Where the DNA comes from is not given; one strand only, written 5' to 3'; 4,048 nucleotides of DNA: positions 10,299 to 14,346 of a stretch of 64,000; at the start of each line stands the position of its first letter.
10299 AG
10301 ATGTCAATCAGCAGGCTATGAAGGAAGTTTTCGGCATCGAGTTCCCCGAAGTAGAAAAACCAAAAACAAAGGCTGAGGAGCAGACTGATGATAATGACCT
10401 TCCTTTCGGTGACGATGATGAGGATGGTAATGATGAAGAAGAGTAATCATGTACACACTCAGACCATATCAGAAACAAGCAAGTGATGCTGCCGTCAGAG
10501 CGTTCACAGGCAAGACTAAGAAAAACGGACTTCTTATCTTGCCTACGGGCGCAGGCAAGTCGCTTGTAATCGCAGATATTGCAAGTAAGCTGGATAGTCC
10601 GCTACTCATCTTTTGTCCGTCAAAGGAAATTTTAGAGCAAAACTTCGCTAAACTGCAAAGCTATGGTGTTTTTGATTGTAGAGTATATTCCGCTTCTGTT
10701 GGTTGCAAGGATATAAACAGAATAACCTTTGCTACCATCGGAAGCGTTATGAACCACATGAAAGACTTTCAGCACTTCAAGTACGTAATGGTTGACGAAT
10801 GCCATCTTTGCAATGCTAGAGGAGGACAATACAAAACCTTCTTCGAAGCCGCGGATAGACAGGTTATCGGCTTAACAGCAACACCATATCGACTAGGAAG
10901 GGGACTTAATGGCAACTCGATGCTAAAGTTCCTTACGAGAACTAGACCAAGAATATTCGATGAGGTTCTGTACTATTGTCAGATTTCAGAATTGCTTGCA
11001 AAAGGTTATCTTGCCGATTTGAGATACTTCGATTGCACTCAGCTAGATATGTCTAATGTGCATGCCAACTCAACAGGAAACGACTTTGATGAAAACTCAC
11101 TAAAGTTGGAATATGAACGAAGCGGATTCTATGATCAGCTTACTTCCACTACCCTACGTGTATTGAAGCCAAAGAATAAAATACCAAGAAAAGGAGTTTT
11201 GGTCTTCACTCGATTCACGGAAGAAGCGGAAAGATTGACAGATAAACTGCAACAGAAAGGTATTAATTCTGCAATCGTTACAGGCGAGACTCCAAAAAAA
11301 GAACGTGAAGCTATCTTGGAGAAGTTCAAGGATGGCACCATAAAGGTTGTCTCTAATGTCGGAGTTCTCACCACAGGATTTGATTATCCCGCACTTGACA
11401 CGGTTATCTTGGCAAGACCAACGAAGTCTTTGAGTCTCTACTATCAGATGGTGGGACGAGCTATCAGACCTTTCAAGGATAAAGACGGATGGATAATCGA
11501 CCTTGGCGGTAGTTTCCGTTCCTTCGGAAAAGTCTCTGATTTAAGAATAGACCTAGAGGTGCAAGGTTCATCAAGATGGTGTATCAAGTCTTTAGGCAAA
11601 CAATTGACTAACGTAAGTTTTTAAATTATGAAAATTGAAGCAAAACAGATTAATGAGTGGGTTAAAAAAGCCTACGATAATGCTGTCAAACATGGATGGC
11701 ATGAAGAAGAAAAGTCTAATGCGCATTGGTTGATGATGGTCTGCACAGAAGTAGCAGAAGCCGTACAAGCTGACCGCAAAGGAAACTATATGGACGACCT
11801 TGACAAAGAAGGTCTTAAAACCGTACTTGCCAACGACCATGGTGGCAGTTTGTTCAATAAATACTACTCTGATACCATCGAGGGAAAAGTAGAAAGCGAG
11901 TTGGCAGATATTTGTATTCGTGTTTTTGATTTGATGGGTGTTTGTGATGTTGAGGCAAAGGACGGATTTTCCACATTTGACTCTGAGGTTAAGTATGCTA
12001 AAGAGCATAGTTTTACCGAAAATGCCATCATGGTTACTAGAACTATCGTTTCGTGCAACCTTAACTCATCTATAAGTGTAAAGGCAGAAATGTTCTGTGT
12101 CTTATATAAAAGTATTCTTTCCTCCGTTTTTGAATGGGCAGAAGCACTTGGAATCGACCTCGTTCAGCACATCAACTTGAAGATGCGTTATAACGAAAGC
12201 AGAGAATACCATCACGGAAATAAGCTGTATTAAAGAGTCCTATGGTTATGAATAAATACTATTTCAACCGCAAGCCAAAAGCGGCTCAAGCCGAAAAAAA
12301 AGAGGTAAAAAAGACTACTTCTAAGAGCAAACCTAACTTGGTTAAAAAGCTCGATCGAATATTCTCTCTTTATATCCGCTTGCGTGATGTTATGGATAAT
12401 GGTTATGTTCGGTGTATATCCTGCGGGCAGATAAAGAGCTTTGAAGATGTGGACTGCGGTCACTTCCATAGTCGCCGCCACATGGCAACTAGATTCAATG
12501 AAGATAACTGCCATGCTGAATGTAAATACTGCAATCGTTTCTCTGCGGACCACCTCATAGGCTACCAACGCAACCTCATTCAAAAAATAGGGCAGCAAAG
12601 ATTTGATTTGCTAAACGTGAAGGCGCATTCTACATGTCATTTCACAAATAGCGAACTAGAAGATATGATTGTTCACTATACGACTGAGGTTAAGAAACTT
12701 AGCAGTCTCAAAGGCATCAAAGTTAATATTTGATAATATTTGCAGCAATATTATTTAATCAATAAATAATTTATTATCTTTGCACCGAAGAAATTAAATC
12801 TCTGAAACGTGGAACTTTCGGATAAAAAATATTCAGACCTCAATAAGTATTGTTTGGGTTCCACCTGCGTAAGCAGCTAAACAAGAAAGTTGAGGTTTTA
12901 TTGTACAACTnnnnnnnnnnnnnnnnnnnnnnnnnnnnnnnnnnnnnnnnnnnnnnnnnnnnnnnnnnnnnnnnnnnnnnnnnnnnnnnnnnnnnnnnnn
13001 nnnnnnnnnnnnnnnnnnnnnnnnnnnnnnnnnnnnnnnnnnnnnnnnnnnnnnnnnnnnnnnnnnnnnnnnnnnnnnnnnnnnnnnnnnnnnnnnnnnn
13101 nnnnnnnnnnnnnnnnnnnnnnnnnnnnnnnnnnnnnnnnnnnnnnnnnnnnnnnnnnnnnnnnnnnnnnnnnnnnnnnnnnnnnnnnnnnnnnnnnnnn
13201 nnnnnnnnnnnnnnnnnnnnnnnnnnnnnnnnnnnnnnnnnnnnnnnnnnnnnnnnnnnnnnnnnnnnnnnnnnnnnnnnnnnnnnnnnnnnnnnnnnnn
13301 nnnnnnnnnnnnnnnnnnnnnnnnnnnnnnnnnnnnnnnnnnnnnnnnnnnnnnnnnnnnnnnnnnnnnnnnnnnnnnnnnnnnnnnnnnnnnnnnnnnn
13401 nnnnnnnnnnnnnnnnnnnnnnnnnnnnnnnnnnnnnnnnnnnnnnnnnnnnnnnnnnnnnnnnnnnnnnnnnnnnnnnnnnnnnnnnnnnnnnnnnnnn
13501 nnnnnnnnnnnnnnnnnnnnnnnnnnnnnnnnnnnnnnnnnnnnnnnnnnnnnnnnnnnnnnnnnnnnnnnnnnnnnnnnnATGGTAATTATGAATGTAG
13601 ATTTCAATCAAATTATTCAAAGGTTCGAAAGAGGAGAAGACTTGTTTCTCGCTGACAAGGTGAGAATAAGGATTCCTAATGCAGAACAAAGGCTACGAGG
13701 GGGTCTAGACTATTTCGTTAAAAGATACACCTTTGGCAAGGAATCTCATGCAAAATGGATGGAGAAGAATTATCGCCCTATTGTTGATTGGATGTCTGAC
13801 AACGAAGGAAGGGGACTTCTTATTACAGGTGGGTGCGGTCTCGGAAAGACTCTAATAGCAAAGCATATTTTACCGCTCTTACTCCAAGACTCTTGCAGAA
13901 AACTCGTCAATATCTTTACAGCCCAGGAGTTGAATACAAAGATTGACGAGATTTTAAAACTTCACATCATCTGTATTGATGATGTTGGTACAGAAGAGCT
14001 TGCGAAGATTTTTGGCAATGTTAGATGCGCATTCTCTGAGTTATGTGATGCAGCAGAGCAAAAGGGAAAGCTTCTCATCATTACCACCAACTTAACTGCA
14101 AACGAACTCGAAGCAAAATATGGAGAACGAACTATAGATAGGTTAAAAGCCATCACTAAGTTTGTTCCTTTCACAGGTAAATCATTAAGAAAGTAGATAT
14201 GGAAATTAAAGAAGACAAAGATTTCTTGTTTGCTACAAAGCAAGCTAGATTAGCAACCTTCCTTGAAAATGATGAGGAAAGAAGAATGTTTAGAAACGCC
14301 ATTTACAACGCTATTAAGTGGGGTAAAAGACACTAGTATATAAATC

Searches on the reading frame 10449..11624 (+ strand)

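Call 21: search_protein_families(library=pfam, proteins=[window:10449-11624:+], max_evalue=0.01)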
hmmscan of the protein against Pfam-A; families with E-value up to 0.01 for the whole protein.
window:10449-11624:+ (391 aa): 6 families
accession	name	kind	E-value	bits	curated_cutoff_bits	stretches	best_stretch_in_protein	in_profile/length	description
PF00271.37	Helicase_C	-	4.5e-22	78.8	23.5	1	244-340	12-108/110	Helicase conserved C-terminal domain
PF04851.21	ResIII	-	4.8e-22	79.1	22.5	1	2-148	2-164/164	Type III restriction enzyme, res subunit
PF00270.35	DEAD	-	3e-13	50.3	26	1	6-146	2-160/167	DEAD/DEAH box helicase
PF13307.12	Helicase_C_2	-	0.00016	22.2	25.3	0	247-316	9-85/170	Helicase C-terminal domain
PF18766.7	SWI2_SNF2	-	0.00096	19.3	26.7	0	7-149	1-158/221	SWI2/SNF2 ATPase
PF09848.15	SLFN-g3_helicase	-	0.0067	16.2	24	0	33-133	10-103/354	Schlafen group 3, DNA/RNA helicase domain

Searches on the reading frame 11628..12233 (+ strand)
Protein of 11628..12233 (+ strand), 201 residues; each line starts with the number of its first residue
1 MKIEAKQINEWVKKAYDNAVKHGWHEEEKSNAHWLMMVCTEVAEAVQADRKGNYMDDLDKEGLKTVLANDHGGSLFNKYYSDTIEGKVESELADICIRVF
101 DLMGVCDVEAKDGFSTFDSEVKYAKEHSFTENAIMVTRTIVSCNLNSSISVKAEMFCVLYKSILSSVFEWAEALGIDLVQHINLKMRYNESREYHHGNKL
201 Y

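Call 27: search_protein_families(library=phrogs, proteins=[window:11628-12233:+], max_evalue=0.001)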
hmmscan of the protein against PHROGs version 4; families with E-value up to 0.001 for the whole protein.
window:11628-12233:+ (201 aa): 3 families
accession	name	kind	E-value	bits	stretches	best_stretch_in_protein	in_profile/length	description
phrog_9236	-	other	6e-42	144.6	1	6-199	4-190/191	pyrophosphatase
phrog_3301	-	other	7.4e-22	79.1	2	5-107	47-143/169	pyrophosphatase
phrog_5658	-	other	3.5e-14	53.9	2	89-196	370-409/421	pyrophosphatase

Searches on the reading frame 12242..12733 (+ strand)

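Call 21: search_protein_families(library=pfam, proteins=[window:12242-12733:+], max_evalue=0.01)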
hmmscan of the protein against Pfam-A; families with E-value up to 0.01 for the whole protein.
window:12242-12733:+ (163 aa): 1 family
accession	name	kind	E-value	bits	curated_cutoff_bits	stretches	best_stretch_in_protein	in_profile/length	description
PF05766.18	NinG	-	1.4e-27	97.2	25.4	1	10-154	50-191/193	Bacteriophage Lambda NinG protein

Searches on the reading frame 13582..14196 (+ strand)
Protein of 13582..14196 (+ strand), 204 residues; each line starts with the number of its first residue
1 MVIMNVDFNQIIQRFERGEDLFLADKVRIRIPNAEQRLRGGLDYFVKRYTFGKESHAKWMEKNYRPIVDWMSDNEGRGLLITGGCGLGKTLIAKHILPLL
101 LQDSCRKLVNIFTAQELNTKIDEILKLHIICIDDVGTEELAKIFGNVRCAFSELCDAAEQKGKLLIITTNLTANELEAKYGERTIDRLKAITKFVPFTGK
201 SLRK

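Call 21: search_protein_families(library=pfam, proteins=[window:13582-14196:+], max_evalue=0.01)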
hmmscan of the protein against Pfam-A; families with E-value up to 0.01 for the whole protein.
window:13582-14196:+ (204 aa): 3 families
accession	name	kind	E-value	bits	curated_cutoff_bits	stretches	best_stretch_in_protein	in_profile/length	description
PF20720.3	nSTAND3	-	3.7e-08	33.7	27.2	1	77-170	18-111/155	Novel STAND NTPase 3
PF01695.23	IstB_IS21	-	0.00029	20.8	24.1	1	79-204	95-232/238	IstB-like ATP binding protein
PF24883.2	NPHP3_N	-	0.0039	17.9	24.8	1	67-114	12-59/164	Nephrocystin 3, N-terminal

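Call 27: search_protein_families(library=phrogs, proteins=[window:13582-14196:+], max_evalue=0.001)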
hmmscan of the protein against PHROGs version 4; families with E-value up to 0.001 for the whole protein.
window:13582-14196:+ (204 aa): 4 families
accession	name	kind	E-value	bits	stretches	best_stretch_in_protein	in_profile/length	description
phrog_3277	-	DNA, RNA and nucleotide metabolism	5.8e-29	102.1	1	69-204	3-154/168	DnaC-like helicase loader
phrog_50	-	DNA, RNA and nucleotide metabolism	2.9e-17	64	1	56-204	351-511/570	DnaC-like helicase loader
phrog_26922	-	DNA, RNA and nucleotide metabolism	2e-05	26.1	1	123-194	8-76/92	DnaC-like helicase loader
phrog_15321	-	unknown function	0.00074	20.7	0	128-188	9-72/93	-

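Call 28: search_protein_families(library=ncbifam, proteins=[window:13582-14196:+], max_evalue=0.01)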
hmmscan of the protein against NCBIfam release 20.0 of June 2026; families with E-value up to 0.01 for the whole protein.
window:13582-14196:+ (204 aa): 6 families
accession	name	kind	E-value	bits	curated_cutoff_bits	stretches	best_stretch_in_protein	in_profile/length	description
NF005304.0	PRK06835.1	equivalog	2.4e-15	56.5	215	1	54-203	159-320/330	ATP-binding protein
NF005992.0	PRK08116.1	subfamily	2.3e-14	53.2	189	1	48-204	81-253/269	hypothetical protein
NF038214.1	IS21_help_AAA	equivalog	1.4e-06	28.2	200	1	75-204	89-230/232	IS21-like element helper ATPase IstB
NF006505.0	PRK08939.1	equivalog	1.7e-05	24.2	228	1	65-142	145-233/306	primosomal protein DnaI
TIGR02928.1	TIGR02928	subfamily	0.0011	17.9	181.3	1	44-123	12-86/366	orc1/cdc6 family replication initiation protein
NF001154.0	PRK00149.3-3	equivalog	0.0061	15.6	410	0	47-189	119-274/462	chromosomal replication initiator protein DnaA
